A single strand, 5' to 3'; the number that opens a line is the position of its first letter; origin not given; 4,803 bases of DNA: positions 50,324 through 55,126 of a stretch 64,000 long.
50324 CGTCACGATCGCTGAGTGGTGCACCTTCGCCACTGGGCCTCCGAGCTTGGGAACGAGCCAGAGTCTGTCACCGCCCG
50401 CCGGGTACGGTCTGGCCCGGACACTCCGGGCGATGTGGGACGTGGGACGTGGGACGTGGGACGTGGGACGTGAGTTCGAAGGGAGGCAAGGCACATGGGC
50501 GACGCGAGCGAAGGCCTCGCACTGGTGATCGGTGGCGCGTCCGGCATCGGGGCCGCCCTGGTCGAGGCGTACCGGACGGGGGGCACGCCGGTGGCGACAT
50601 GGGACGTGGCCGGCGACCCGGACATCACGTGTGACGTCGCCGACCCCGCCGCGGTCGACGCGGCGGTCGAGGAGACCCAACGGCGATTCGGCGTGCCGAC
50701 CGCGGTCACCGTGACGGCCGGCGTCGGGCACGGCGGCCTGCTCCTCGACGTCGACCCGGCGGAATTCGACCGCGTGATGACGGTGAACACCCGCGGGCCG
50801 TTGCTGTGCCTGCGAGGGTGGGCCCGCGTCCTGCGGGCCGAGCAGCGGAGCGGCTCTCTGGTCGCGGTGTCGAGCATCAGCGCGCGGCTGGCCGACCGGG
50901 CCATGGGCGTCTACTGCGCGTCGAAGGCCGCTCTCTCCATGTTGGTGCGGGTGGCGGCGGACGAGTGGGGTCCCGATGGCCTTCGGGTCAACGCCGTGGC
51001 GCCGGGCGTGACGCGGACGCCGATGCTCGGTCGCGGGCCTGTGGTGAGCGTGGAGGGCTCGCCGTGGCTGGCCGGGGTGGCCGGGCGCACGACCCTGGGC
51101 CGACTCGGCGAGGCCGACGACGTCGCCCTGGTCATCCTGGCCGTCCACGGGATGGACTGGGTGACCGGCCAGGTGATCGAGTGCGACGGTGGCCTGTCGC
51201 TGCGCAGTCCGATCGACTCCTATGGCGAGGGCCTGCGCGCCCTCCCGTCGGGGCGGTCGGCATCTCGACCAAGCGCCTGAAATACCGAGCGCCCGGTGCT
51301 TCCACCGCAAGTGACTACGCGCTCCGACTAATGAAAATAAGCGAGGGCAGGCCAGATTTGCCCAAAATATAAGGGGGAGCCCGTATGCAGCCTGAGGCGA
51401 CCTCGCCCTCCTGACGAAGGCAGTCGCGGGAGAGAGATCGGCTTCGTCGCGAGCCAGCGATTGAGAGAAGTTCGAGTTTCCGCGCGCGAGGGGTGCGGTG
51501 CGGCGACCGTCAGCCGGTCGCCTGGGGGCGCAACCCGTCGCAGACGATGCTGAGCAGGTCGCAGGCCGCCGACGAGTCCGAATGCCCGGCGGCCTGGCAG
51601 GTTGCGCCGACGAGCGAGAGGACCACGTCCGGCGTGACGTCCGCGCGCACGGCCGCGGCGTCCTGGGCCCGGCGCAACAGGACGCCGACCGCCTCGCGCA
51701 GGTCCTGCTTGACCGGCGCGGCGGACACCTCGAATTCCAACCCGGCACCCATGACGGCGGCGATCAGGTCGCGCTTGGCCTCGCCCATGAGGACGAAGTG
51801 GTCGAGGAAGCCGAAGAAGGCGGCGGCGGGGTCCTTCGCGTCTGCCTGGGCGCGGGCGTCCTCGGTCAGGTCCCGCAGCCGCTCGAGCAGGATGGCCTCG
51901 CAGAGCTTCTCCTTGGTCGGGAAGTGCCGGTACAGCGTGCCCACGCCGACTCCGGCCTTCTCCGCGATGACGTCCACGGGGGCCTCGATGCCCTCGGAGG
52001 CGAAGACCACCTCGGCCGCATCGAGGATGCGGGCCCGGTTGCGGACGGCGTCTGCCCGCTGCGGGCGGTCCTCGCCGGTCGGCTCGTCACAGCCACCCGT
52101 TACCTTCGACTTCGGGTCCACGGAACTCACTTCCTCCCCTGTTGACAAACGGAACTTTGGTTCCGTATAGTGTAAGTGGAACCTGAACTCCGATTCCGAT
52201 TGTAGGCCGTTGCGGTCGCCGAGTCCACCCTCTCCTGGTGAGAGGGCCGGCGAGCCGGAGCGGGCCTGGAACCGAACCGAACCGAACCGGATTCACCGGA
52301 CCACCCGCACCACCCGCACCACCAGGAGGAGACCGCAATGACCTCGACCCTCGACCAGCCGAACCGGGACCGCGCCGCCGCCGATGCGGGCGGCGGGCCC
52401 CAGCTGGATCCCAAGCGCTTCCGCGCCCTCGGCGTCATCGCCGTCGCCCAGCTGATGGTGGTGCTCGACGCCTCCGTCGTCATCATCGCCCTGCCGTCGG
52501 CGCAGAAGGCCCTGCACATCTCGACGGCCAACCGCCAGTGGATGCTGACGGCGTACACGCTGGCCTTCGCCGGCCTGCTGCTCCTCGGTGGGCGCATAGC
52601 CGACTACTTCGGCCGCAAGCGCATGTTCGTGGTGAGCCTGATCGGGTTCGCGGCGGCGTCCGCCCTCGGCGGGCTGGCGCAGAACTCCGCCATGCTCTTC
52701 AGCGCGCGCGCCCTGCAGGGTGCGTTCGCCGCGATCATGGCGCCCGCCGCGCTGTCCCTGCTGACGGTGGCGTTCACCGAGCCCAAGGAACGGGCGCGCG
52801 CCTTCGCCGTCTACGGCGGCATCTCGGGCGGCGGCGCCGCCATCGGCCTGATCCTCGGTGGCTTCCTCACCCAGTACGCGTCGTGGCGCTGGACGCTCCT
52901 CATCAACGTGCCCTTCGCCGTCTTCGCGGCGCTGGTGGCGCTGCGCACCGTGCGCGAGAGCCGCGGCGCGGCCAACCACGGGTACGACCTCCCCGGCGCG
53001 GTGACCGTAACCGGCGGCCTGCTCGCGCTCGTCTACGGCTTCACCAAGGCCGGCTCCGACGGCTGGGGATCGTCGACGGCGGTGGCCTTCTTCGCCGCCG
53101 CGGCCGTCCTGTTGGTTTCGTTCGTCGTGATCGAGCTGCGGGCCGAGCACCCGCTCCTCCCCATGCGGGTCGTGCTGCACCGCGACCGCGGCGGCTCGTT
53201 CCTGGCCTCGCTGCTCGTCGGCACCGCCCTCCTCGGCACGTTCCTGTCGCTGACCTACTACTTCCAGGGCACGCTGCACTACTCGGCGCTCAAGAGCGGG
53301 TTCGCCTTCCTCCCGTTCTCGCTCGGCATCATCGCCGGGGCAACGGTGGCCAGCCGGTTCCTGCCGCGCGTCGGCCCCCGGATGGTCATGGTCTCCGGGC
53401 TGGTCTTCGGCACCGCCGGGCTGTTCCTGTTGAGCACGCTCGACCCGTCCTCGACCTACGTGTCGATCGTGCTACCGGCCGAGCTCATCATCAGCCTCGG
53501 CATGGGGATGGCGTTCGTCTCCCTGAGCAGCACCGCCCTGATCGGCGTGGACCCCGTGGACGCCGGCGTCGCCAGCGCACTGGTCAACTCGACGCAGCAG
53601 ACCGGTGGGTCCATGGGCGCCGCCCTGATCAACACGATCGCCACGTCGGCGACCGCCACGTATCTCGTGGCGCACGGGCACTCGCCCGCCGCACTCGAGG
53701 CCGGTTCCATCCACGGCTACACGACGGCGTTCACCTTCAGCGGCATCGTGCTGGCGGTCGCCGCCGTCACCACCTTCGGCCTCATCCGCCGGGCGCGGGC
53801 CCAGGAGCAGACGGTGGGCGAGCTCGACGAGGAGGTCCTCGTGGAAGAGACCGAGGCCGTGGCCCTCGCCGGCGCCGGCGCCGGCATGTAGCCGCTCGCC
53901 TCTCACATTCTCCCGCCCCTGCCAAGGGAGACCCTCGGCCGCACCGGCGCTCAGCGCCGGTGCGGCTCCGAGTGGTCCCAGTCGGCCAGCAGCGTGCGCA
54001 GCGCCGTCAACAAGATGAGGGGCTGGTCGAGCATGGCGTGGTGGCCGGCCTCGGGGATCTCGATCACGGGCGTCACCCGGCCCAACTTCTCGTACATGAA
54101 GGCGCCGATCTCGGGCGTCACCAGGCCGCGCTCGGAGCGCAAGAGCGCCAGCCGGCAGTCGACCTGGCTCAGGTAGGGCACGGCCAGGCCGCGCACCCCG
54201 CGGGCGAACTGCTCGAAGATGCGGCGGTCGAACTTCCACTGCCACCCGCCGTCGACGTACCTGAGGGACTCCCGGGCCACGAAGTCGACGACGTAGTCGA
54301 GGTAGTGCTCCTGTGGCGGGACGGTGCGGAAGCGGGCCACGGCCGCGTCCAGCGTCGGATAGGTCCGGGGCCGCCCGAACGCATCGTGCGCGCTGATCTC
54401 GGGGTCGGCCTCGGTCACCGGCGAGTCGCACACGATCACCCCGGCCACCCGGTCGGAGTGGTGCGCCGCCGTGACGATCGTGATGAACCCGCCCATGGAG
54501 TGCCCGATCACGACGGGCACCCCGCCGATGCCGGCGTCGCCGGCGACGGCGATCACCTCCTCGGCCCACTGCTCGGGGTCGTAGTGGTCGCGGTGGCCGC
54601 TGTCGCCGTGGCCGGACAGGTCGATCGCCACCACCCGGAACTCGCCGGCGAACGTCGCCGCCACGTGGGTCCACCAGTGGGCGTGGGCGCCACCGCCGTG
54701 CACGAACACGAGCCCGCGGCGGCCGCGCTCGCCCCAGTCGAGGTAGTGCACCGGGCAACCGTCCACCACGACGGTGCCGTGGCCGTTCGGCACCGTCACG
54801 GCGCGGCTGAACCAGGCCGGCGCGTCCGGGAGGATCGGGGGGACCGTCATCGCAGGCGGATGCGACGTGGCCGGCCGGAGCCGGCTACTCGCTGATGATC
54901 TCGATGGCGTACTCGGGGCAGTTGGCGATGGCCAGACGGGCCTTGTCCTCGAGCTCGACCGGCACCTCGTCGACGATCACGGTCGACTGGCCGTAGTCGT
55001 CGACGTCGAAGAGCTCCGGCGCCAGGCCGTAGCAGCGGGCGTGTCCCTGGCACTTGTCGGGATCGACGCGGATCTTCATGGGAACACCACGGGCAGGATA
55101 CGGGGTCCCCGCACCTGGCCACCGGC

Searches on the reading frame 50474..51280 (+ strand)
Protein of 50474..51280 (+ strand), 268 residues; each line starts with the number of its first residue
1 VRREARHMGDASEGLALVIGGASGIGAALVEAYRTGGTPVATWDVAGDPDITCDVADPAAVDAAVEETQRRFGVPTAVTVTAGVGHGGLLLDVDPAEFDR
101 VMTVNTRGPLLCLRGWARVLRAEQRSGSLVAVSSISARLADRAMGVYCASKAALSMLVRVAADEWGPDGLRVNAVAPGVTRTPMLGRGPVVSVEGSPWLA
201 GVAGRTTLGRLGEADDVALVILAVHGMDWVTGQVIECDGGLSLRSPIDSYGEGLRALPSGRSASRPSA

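Call 79: search_protein_families(library=pfam, proteins=[window:50474-51280:+], max_evalue=0.00001)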
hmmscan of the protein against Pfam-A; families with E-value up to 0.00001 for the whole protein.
window:50474-51280:+ (268 aa): 3 families
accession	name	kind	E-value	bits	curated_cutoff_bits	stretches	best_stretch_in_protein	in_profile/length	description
PF13561.12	adh_short_C2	-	9.7e-40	137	27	1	47-242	30-236/236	Enoyl-(Acyl carrier protein) reductase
PF00106.31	adh_short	-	2e-32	112.7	26.6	1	16-185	3-187/195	short chain dehydrogenase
PF08659.16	KR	-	7.6e-07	29.7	22.6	1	51-160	58-162/180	KR domain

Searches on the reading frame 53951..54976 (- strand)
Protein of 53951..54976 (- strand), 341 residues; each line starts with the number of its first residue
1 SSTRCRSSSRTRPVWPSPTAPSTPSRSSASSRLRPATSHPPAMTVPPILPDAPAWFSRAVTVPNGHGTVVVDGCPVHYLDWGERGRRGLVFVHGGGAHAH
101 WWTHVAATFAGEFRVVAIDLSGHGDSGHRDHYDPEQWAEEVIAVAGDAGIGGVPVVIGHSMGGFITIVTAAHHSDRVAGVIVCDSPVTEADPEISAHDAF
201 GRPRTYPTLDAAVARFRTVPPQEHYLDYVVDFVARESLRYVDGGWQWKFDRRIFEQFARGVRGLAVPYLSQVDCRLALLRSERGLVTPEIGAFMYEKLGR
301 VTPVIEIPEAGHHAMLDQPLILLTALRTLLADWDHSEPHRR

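Call 79: search_protein_families(library=pfam, proteins=[window:53951-54976:-], max_evalue=0.00001)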
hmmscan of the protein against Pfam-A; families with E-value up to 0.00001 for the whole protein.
window:53951-54976:- (341 aa): 4 families
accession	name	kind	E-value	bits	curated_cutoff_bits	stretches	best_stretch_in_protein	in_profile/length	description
PF12697.13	Abhydrolase_6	-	1.6e-22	81.7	26.3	1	89-319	1-211/217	Alpha/beta hydrolase family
PF00561.26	Abhydrolase_1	-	1.7e-17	64.4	25.8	1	89-192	3-114/245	alpha/beta hydrolase fold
PF12146.15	Hydrolase_4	-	1.5e-14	54.3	27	1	89-194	7-117/239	Serine aminopeptidase, S33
PF00975.26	Thioesterase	-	7.6e-06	26.7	26.4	0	89-184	3-101/226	Thioesterase domain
